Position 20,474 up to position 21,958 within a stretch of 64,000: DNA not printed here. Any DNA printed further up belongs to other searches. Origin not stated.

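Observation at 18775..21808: Adjacent OGT-like GT41 glycosyltransferase and TcaB9-like C-methyltransferase in a phage early operon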

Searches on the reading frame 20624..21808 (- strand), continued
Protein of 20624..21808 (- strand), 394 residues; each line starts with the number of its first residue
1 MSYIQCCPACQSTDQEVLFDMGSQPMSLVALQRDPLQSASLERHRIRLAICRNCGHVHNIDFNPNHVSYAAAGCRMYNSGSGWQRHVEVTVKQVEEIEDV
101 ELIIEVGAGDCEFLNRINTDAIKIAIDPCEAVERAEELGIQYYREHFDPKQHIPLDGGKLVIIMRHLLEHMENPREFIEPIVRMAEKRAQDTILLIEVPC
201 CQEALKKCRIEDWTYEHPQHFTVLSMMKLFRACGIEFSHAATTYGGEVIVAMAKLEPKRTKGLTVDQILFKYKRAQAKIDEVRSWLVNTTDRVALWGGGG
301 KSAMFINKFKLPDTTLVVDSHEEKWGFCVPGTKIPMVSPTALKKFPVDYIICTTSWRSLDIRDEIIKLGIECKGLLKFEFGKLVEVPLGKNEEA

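Call 90: search_protein_families(library=pfam, proteins=[P0250, P0258, P0263, P0266, P0267, P0242, P0284, P0280], max_evalue=0.001)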
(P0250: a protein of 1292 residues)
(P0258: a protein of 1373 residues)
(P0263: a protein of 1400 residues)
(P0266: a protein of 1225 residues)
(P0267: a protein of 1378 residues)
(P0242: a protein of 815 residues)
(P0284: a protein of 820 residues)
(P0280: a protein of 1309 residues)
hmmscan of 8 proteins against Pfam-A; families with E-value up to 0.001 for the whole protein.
P0250 (1292 aa): 33 families (the best 25 are shown)
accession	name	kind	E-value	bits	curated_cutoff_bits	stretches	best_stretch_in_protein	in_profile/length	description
PF00515.34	TPR_1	-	5.2e-74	241.7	27.8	7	140-173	1-34/34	Tetratricopeptide repeat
PF07719.23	TPR_2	-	5.6e-62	201.2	27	5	140-172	1-33/34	Tetratricopeptide repeat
PF13181.12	TPR_8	-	2.2e-58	189.9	25.7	5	140-172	1-33/34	Tetratricopeptide repeat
PF13414.12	TPR_11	-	5e-51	170.6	26.8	5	147-184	1-38/42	TPR repeat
PF13432.12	TPR_16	-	2.3e-48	162.6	32.7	6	144-206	1-63/65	Tetratricopeptide repeat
PF13431.12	TPR_17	-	4.8e-47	154.8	24.4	3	162-194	1-33/34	Tetratricopeptide repeat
PF13424.12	TPR_12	-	1.4e-39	134.6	30.1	4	139-204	2-75/77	Tetratricopeptide repeat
PF13428.12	TPR_14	-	4.9e-31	104.4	23.5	2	107-148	2-43/44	Tetratricopeptide repeat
PF14559.12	TPR_19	-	8e-30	103.4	25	4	252-314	1-62/68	Tetratricopeptide repeat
PF13176.12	TPR_7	-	1e-26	91.1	27.9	0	142-172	1-31/36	Tetratricopeptide repeat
PF13844.12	Glyco_transf_41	-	8.3e-26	90.8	25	2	642-813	358-527/543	Glycosyl transferase family 41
PF13374.12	TPR_10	-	2.6e-20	72.2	27.5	0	145-170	7-32/42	Tetratricopeptide repeat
PF23914.1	TPR_CcmH_CycH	-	4.3e-20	72.6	42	0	300-385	40-128/158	Cytochrome c-type biogenesis protein H TPR domain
PF13489.12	Methyltransf_23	-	4.1e-16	59.6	27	1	973-1119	7-156/164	Methyltransferase domain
PF13371.12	TPR_9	-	5.2e-16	58.9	35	1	252-308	5-61/73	Tetratricopeptide repeat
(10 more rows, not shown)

P0258 (1373 aa): 23 families
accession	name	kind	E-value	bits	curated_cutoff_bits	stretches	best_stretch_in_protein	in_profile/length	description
PF00515.34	TPR_1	-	8.5e-72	234.7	27.8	6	105-137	1-33/34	Tetratricopeptide repeat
PF07719.23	TPR_2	-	2.1e-69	224.4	27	4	105-137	1-33/34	Tetratricopeptide repeat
PF13414.12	TPR_11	-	4.9e-57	189.8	26.8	5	78-115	1-38/42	TPR repeat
PF13431.12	TPR_17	-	9.8e-46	150.7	24.4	2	127-157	1-31/34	Tetratricopeptide repeat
PF13432.12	TPR_16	-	1.5e-43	147.3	32.7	7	347-409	1-63/65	Tetratricopeptide repeat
PF13181.12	TPR_8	-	3.6e-41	136.3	25.7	1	75-102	5-32/34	Tetratricopeptide repeat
PF13424.12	TPR_12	-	1.4e-35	121.7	30.1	5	75-135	7-75/77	Tetratricopeptide repeat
PF13428.12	TPR_14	-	7e-32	107.1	23.5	1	243-280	3-40/44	Tetratricopeptide repeat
PF14559.12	TPR_19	-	9.4e-29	100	25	3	117-177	3-63/68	Tetratricopeptide repeat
PF13844.12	Glyco_transf_41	-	5.1e-25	88.2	25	2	719-880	367-526/543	Glycosyl transferase family 41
PF13371.12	TPR_9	-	4.6e-24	84.7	35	2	251-310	5-64/73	Tetratricopeptide repeat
PF13176.12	TPR_7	-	9.4e-21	72.5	27.9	0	75-103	3-33/36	Tetratricopeptide repeat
PF23914.1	TPR_CcmH_CycH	-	1.4e-16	61.2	42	1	205-307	48-153/158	Cytochrome c-type biogenesis protein H TPR domain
PF13489.12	Methyltransf_23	-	1.8e-14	54.2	27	1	1054-1200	10-156/164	Methyltransferase domain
PF13174.12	TPR_6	-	1.9e-14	53.7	26.3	0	106-138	1-33/33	Tetratricopeptide repeat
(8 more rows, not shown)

P0263 (1400 aa): 39 families (the best 25 are shown)
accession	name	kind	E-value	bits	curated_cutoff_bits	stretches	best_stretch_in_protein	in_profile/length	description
PF07719.23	TPR_2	-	2.7e-62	202.2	27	5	243-275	2-34/34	Tetratricopeptide repeat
PF00515.34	TPR_1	-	8.1e-62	203.1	27.8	7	75-105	4-34/34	Tetratricopeptide repeat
PF14559.12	TPR_19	-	5.5e-50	168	25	5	123-172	8-57/68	Tetratricopeptide repeat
PF13431.12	TPR_17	-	2.3e-48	158.9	24.4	3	128-161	1-34/34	Tetratricopeptide repeat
PF13181.12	TPR_8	-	3.1e-47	155.2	25.7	1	447-477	2-32/34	Tetratricopeptide repeat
PF13432.12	TPR_16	-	6.2e-46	154.8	32.7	6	85-140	10-65/65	Tetratricopeptide repeat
PF13414.12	TPR_11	-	2.9e-42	142.5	26.8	5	85-120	7-42/42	TPR repeat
PF13428.12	TPR_14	-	4.6e-38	126.2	23.5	0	110-149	5-44/44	Tetratricopeptide repeat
PF13424.12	TPR_12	-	2.7e-35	120.8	30.1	4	412-476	3-75/77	Tetratricopeptide repeat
PF23914.1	TPR_CcmH_CycH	-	2.1e-31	109.4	42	2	188-275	64-154/158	Cytochrome c-type biogenesis protein H TPR domain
PF13176.12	TPR_7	-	2.2e-27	93.2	27.9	0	245-275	2-34/36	Tetratricopeptide repeat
PF13371.12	TPR_9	-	4.2e-26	91.2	35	2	146-207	1-62/73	Tetratricopeptide repeat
PF13844.12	Glyco_transf_41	-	6.7e-25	87.8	25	2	728-901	356-527/543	Glycosyl transferase family 41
PF12895.13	ANAPC3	-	1.5e-23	83.3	27.2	3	23-97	8-81/82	Anaphase-promoting complex, cyclosome, subunit 3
PF13174.12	TPR_6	-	8.7e-21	73.5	26.3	0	279-308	3-32/33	Tetratricopeptide repeat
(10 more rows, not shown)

P0266 (1225 aa): 27 families (the best 25 are shown)
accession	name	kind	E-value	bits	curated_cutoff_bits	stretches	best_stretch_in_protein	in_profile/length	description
PF07719.23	TPR_2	-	9.3e-48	156.9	27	4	38-70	1-33/34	Tetratricopeptide repeat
PF00515.34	TPR_1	-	9.7e-48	158.6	27.8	4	208-240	1-33/34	Tetratricopeptide repeat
PF13414.12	TPR_11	-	1.5e-34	117.8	26.8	2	17-52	7-42/42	TPR repeat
PF13181.12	TPR_8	-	4.6e-30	101.6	25.7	1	38-69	1-32/34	Tetratricopeptide repeat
PF13431.12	TPR_17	-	7.4e-30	101.1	24.4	1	26-58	1-33/34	Tetratricopeptide repeat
PF13424.12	TPR_12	-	1.6e-28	99.2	30.1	3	73-136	5-75/77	Tetratricopeptide repeat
PF14559.12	TPR_19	-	1.9e-26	92.6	25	2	17-75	4-62/68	Tetratricopeptide repeat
PF13432.12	TPR_16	-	2.7e-26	92.1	32.7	2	16-70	9-63/65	Tetratricopeptide repeat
PF13844.12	Glyco_transf_41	-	6.5e-24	84.5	25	2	526-697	358-527/543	Glycosyl transferase family 41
PF13176.12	TPR_7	-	1e-23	81.8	27.9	0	109-138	2-31/36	Tetratricopeptide repeat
PF13428.12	TPR_14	-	7.5e-22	76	23.5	1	107-147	2-42/44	Tetratricopeptide repeat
PF13371.12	TPR_9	-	2.2e-19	69.7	35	2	15-71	6-62/73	Tetratricopeptide repeat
PF23914.1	TPR_CcmH_CycH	-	7.8e-17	62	42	3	78-169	56-150/158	Cytochrome c-type biogenesis protein H TPR domain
PF13489.12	Methyltransf_23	-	5.3e-15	56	27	1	834-978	7-154/164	Methyltransferase domain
PF08484.17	Methyltransf_14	-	3.9e-11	43.5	23.5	1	1006-1120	31-146/160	C-methyltransferase C-terminal domain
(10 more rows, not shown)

P0267 (1378 aa): 21 families
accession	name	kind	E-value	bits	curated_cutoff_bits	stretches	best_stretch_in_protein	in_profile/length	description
PF07719.23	TPR_2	-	3.4e-39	130.2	27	2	261-293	1-33/34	Tetratricopeptide repeat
PF13432.12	TPR_16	-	7.4e-35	119.4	32.7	4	339-397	4-62/65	Tetratricopeptide repeat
PF00515.34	TPR_1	-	2e-32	110.1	27.8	2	263-293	3-33/34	Tetratricopeptide repeat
PF13414.12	TPR_11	-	3.5e-32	110.3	26.8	2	27-60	6-39/42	TPR repeat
PF14559.12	TPR_19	-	5e-29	100.9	25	3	162-227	1-66/68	Tetratricopeptide repeat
PF13431.12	TPR_17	-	8.9e-27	91.5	24.4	0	250-281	2-33/34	Tetratricopeptide repeat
PF13428.12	TPR_14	-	2e-24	84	23.5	1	153-194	2-43/44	Tetratricopeptide repeat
PF13424.12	TPR_12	-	4.6e-20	72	30.1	2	260-315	2-65/77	Tetratricopeptide repeat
PF13181.12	TPR_8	-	8.8e-20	69.6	25.7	1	261-293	1-33/34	Tetratricopeptide repeat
PF13489.12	Methyltransf_23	-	3.8e-15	56.4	27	1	1016-1159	12-154/164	Methyltransferase domain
PF13176.12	TPR_7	-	1e-14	53.7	27.9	0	154-186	1-35/36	Tetratricopeptide repeat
PF13371.12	TPR_9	-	4.7e-13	49.4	35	0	237-298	5-66/73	Tetratricopeptide repeat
PF23914.1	TPR_CcmH_CycH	-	7.9e-13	49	42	1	249-307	38-96/158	Cytochrome c-type biogenesis protein H TPR domain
PF13174.12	TPR_6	-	3.6e-12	46.5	26.3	0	267-293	6-32/33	Tetratricopeptide repeat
PF12895.13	ANAPC3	-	2.8e-11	44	27.2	0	201-285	4-80/82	Anaphase-promoting complex, cyclosome, subunit 3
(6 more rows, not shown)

P0242 (815 aa): 10 families
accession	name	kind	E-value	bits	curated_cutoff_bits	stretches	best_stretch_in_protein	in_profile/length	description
PF13489.12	Methyltransf_23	-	2.9e-45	154.4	27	2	101-246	17-161/164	Methyltransferase domain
PF08484.17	Methyltransf_14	-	4.7e-32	111.4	23.5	2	280-390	38-148/160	C-methyltransferase C-terminal domain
PF08241.18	Methyltransf_11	-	2.1e-16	60.7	21.2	2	530-611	2-86/95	Methyltransferase domain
PF08242.18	Methyltransf_12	-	2.1e-15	57.7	30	2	529-611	1-91/98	Methyltransferase domain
PF13649.12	Methyltransf_25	-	2.6e-11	44.5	27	1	111-196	1-94/97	Methyltransferase domain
PF13847.12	Methyltransf_31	-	2.9e-11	43.7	27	1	110-199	6-105/145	Methyltransferase domain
PF01728.25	FtsJ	-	2.3e-05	24.8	24.1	0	515-620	10-118/181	FtsJ-like methyltransferase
PF05219.18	DREV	-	5.1e-05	23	26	0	525-636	95-203/265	DREV methyltransferase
PF08421.16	Methyltransf_13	-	0.00039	21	31.3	0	13-75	1-62/62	Putative zinc binding domain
PF02629.25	CoA_binding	-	0.00057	21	22.3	0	726-768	2-47/97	CoA binding domain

P0284 (820 aa): 10 families
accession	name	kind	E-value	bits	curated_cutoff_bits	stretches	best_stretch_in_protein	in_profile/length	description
PF13489.12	Methyltransf_23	-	1e-47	162.3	27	2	92-248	4-163/164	Methyltransferase domain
PF08484.17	Methyltransf_14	-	1.8e-35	122.6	23.5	2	707-806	44-144/160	C-methyltransferase C-terminal domain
PF08241.18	Methyltransf_11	-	3.4e-12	47.3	21.2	1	112-191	1-83/95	Methyltransferase domain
PF13649.12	Methyltransf_25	-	5.6e-10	40.2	27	1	111-189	1-87/97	Methyltransferase domain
PF08242.18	Methyltransf_12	-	9e-10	39.6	30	1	112-193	1-90/98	Methyltransferase domain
PF08003.17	Methyltransf_9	-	6.4e-08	32.4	23.8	0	521-556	112-147/315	Protein of unknown function (DUF1698)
PF07021.18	MetW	-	2.4e-07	31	21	1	524-575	13-62/193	Methionine biosynthesis protein MetW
PF01728.25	FtsJ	-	3.5e-07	30.8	24.1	0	101-174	13-97/181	FtsJ-like methyltransferase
PF13847.12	Methyltransf_31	-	2.7e-06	27.6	27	0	108-138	4-38/145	Methyltransferase domain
PF23525.1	Methyltransf_36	-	0.00074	19.2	27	0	521-541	37-57/268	AprA MT2-like domain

P0280 (1309 aa): 30 families (the best 25 are shown)
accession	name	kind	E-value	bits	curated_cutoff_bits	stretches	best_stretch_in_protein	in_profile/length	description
PF00515.34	TPR_1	-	1.3e-77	253.1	27.8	8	744-776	1-33/34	Tetratricopeptide repeat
PF07719.23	TPR_2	-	1e-70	228.5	27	7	744-776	1-33/34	Tetratricopeptide repeat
PF13181.12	TPR_8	-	1.5e-66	215.4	25.7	4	744-776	1-33/34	Tetratricopeptide repeat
PF13414.12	TPR_11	-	8.6e-62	205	26.8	7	515-554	3-42/42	TPR repeat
PF13432.12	TPR_16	-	1.3e-54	182.6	32.7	7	716-776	3-63/65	Tetratricopeptide repeat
PF13424.12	TPR_12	-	2.2e-49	166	30.1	7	713-774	6-75/77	Tetratricopeptide repeat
PF13431.12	TPR_17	-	6.2e-48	157.5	24.4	2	597-627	2-32/34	Tetratricopeptide repeat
PF13374.12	TPR_10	-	2e-43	145.6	27.5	2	744-773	2-31/42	Tetratricopeptide repeat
PF14559.12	TPR_19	-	8.7e-42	141.7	25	8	721-776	2-57/68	Tetratricopeptide repeat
PF13176.12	TPR_7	-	1e-39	131.6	27.9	1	746-776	1-31/36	Tetratricopeptide repeat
PF13428.12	TPR_14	-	4.4e-34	113.9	23.5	0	750-786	7-43/44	Tetratricopeptide repeat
PF13844.12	Glyco_transf_41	-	1.1e-21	77.2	25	2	1101-1274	357-527/543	Glycosyl transferase family 41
PF13371.12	TPR_9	-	1.1e-19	70.7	35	3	650-708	3-61/73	Tetratricopeptide repeat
PF24575.1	TPR_Slam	-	1.3e-19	70.9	35.2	1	606-654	45-93/104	Surface lipoprotein assembly modifier, N-terminal TPR repeats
PF07721.20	TPR_4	-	1.7e-19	68.8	27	0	744-769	1-26/26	Tetratricopeptide repeat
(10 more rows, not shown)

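Call 91: find_homologous_proteins(query=P0250, max_evalue=1e-20)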
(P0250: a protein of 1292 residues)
Query P0250 (1292 aa): 3422 proteins with E <= 1e-20 among 8000 candidates; the best 120 are listed.
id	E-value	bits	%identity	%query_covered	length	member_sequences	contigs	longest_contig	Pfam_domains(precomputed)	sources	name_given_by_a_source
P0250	0.0e+0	2962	100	100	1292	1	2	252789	PF13489.13,PF13414.13,PF13844.13,PF13374.13,PF07721.21,PF24575.2,PF02259.30,PF00515.35,PF13424.13,PF08484.18,PF07719.24,PF13174.13,PF25063.1,PF13431.13,PF23914.2,PF13176.13,PF13428.13,PF25064.2,PF13692.13,PF14559.13,PF13371.13,PF12895.14,PF21033.5,PF13432.13,PF13181.13,PF08242.19,PF10373.16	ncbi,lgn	-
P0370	0.0e+0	2084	69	100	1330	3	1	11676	PF13489.13,PF25060.1,PF13414.13,PF13844.13,PF13374.13,PF24575.2,PF02259.30,PF00515.35,PF13424.13,PF08484.18,PF07719.24,PF13174.13,PF13431.13,PF23914.2,PF13176.13,PF13428.13,PF14559.13,PF13371.13,PF12895.14,PF21033.5,PF13432.13,PF13181.13,PF08242.19,PF10373.16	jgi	-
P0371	0.0e+0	2052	68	100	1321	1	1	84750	PF13489.13,PF13414.13,PF12569.15,PF13844.13,PF08241.19,PF13374.13,PF07721.21,PF24575.2,PF00515.35,PF13424.13,PF13429.13,PF08484.18,PF14561.13,PF07719.24,PF13174.13,PF25063.1,PF13431.13,PF23914.2,PF13176.13,PF13428.13,PF25064.2,PF14559.13,PF13371.13,PF12895.14,PF21033.5,PF13432.13,PF13181.13,PF08242.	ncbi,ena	-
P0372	0.0e+0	2050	68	100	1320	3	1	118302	PF13489.13,PF13414.13,PF13844.13,PF13374.13,PF24575.2,PF02259.30,PF00515.35,PF13424.13,PF08484.18,PF07719.24,PF13174.13,PF25063.1,PF13431.13,PF23914.2,PF13176.13,PF13428.13,PF25064.2,PF14559.13,PF13371.13,PF12895.14,PF21033.5,PF13432.13,PF13181.13,PF08242.19,PF10373.16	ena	-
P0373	0.0e+0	1998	67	100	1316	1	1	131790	PF13489.13,PF13414.13,PF13844.13,PF13374.13,PF24575.2,PF02259.30,PF00515.35,PF13424.13,PF08484.18,PF07719.24,PF13174.13,PF13431.13,PF23914.2,PF13176.13,PF13428.13,PF13692.13,PF14559.13,PF13371.13,PF12895.14,PF21033.5,PF13432.13,PF13181.13,PF08242.19,PF10373.16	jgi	jgi:predicted O-linked N-acetylglucosamine transferase (SPINDLY family)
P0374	0.0e+0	1969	66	100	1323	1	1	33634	PF13489.13,PF22890.2,PF13414.13,PF13844.13,PF13374.13,PF24575.2,PF02259.30,PF00515.35,PF13424.13,PF08484.18,PF07719.24,PF13174.13,PF25063.1,PF13431.13,PF23914.2,PF13176.13,PF13428.13,PF25064.2,PF14559.13,PF13371.13,PF12895.14,PF21033.5,PF13432.13,PF13181.13,PF08242.19,PF10373.16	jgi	jgi:predicted O-linked N-acetylglucosamine transferase (SPINDLY family)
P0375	0.0e+0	1968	67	100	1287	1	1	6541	PF13489.13,PF13414.13,PF13844.13,PF13374.13,PF07721.21,PF24575.2,PF00515.35,PF13424.13,PF08484.18,PF14561.13,PF07719.24,PF13174.13,PF25063.1,PF13431.13,PF23914.2,PF13176.13,PF13428.13,PF14559.13,PF13371.13,PF22860.3,PF12895.14,PF21033.5,PF13432.13,PF13181.13,PF08242.19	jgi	jgi:predicted O-linked N-acetylglucosamine transferase (SPINDLY family)/SAM-dependent methyltransfer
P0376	0.0e+0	1946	66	100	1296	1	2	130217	PF13489.13,PF13414.13,PF12569.15,PF13844.13,PF13374.13,PF24575.2,PF02259.30,PF00515.35,PF13424.13,PF08484.18,PF07719.24,PF13174.13,PF25063.1,PF13431.13,PF23914.2,PF13176.13,PF13428.13,PF14559.13,PF13371.13,PF22860.3,PF12895.14,PF21033.5,PF13432.13,PF13181.13,PF08242.19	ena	-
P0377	0.0e+0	1931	66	100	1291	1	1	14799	PF03704.24,PF13489.13,PF13414.13,PF13844.13,PF13374.13,PF24575.2,PF02259.30,PF00515.35,PF13424.13,PF08484.18,PF14561.13,PF07719.24,PF13174.13,PF25063.1,PF13431.13,PF23914.2,PF25062.2,PF13176.13,PF13428.13,PF14559.13,PF13371.13,PF22860.3,PF12895.14,PF21033.5,PF13432.13,PF13181.13,PF08242.19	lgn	-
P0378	0.0e+0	1926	66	100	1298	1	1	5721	PF13489.13,PF13414.13,PF13844.13,PF13374.13,PF07721.21,PF24575.2,PF00515.35,PF13424.13,PF28559.1,PF08484.18,PF14561.13,PF07719.24,PF13174.13,PF20308.5,PF25063.1,PF13431.13,PF23914.2,PF25062.2,PF13176.13,PF13428.13,PF25064.2,PF14559.13,PF13371.13,PF22860.3,PF12895.14,PF21033.5,PF13432.13,PF13181.13,P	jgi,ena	-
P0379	0.0e+0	1911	65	100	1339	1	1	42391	PF03704.24,PF13489.13,PF13414.13,PF13844.13,PF13374.13,PF07721.21,PF24575.2,PF00515.35,PF13424.13,PF08484.18,PF14561.13,PF07719.24,PF13174.13,PF25063.1,PF13431.13,PF23914.2,PF13176.13,PF13428.13,PF14559.13,PF13371.13,PF22860.3,PF12895.14,PF21033.5,PF13432.13,PF13181.13,PF08242.19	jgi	jgi:predicted O-linked N-acetylglucosamine transferase (SPINDLY family)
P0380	0.0e+0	1911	66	96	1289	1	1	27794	PF03704.24,PF13489.13,PF13414.13,PF13844.13,PF13374.13,PF07721.21,PF24575.2,PF02259.30,PF00515.35,PF13424.13,PF13429.13,PF08484.18,PF14561.13,PF07719.24,PF13174.13,PF25063.1,PF13431.13,PF23914.2,PF13176.13,PF13428.13,PF25064.2,PF14559.13,PF13371.13,PF12895.14,PF21033.5,PF13432.13,PF13181.13,PF08242.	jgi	jgi:predicted O-linked N-acetylglucosamine transferase (SPINDLY family)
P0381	0.0e+0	1801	61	100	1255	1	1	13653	PF13489.13,PF13431.13,PF23914.2,PF13414.13,PF13176.13,PF13428.13,PF13844.13,PF13374.13,PF14559.13,PF24575.2,PF02259.30,PF13371.13,PF00515.35,PF12895.14,PF13424.13,PF13432.13,PF08484.18,PF13181.13,PF08242.19,PF07719.24,PF13174.13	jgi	jgi:predicted O-linked N-acetylglucosamine transferase (SPINDLY family)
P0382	0.0e+0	1773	54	99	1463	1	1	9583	PF10602.16,PF03704.24,PF13489.13,PF13414.13,PF21545.4,PF23558.2,PF23241.2,PF13844.13,PF13374.13,PF07721.21,PF24575.2,PF02259.30,PF00515.35,PF13424.13,PF08484.18,PF07719.24,PF13174.13,PF20308.5,PF25063.1,PF13431.13,PF23914.2,PF13176.13,PF13428.13,PF14559.13,PF13371.13,PF12895.14,PF21033.5,PF13432.13,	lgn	-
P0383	0.0e+0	1772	53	99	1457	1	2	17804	PF13489.13,PF13414.13,PF21545.4,PF23241.2,PF13844.13,PF13374.13,PF07721.21,PF24575.2,PF02259.30,PF00515.35,PF13424.13,PF08484.18,PF07719.24,PF13174.13,PF20308.5,PF25063.1,PF13431.13,PF23914.2,PF13176.13,PF13428.13,PF13692.13,PF14559.13,PF13371.13,PF12895.14,PF21033.5,PF13432.13,PF13181.13,PF08242.19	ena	-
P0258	0.0e+0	1359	47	100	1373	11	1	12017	PF03704.24,PF13489.13,PF13431.13,PF23914.2,PF13414.13,PF13176.13,PF13428.13,PF13844.13,PF13374.13,PF14559.13,PF24575.2,PF13371.13,PF11846.15,PF00515.35,PF12895.14,PF13424.13,PF21033.5,PF13432.13,PF13429.13,PF08484.18,PF13181.13,PF07719.24,PF13174.13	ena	-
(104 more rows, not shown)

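Call 92: find_encoding_contigs(protein=P0250, flank=8000, max_places=1)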
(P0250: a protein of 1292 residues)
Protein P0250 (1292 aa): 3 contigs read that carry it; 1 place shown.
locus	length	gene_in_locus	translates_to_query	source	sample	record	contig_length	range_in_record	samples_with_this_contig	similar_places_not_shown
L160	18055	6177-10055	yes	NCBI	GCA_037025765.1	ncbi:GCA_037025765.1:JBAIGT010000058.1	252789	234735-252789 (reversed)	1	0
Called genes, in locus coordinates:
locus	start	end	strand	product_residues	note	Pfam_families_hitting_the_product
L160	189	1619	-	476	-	PF08521:2CSK_N (weak), PF26769:HAMP_PhoQ (weak), PF00512:HisKA, PF02518:HATPase_c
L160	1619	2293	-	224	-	PF00072:Response_reg, PF00486:Trans_reg_C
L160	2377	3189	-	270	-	PF03413:PepSY (faint)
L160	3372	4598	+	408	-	PF00266:Aminotran_5, PF01053:Cys_Met_Meta_PP (weak)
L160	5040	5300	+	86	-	PF04972:BON (weak)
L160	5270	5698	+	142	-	PF01740:STAS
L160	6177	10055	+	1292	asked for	PF13432:TPR_16, PF00515:TPR_1, PF13414:TPR_11, PF13424:TPR_12, PF13432:TPR_16, PF00515:TPR_1, PF13424:TPR_12, PF13844:Glyco_transf_41, +31 more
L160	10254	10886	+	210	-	PF05685:Uma2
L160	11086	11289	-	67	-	-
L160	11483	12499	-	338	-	PF01118:Semialdhyde_dh, PF02774:Semialdhyde_dhC, PF22698:Semialdhyde_dhC_1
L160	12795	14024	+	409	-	-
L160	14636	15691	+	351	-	PF01261:AP_endonuc_2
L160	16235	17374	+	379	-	PF01408:GFO_IDH_MocA, PF02894:GFO_IDH_MocA_C, PF22725:GFO_IDH_MocA_C3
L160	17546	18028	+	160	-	PF03449:GreA_GreB_N, PF01272:GreA_GreB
